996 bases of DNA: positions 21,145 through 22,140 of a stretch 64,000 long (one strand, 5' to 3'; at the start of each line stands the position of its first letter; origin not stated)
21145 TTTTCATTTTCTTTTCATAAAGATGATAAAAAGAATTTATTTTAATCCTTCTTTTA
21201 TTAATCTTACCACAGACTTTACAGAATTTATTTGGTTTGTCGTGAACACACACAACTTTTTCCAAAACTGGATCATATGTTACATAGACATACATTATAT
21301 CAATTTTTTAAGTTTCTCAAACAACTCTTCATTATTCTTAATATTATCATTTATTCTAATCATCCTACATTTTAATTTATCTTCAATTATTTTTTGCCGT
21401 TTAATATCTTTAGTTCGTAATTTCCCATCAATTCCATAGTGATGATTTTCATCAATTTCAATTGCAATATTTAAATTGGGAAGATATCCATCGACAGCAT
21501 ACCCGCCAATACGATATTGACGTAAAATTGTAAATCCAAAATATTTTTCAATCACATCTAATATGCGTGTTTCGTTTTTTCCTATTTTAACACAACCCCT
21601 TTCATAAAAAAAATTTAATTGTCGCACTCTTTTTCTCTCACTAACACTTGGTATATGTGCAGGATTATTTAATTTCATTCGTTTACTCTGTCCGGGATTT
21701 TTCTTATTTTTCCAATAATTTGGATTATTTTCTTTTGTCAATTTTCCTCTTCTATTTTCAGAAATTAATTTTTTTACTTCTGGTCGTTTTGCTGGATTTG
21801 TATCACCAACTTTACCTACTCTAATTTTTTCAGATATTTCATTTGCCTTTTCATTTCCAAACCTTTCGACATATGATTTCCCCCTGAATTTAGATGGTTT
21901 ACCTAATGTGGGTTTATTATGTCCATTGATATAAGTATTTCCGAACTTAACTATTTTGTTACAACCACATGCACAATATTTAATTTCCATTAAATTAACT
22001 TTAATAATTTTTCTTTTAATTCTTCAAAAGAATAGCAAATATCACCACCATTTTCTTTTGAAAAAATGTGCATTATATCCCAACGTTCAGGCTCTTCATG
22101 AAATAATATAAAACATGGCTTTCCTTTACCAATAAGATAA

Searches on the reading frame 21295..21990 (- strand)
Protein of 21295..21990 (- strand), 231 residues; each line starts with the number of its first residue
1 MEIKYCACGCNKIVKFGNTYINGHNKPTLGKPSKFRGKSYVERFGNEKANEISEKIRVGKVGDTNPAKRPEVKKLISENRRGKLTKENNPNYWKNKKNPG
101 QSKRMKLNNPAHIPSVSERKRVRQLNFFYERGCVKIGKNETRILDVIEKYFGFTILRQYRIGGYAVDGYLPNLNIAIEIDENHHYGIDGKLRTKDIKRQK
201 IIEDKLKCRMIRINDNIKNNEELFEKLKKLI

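Call 44: search_protein_families(library=phrogs, proteins=[window:21295-21990:-], max_evalue=0.001)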
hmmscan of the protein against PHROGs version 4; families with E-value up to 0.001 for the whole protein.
window:21295-21990:- (231 aa): 1 family
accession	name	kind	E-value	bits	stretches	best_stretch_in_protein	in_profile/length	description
phrog_9529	-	unknown function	0.0001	23.1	1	153-226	113-189/247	-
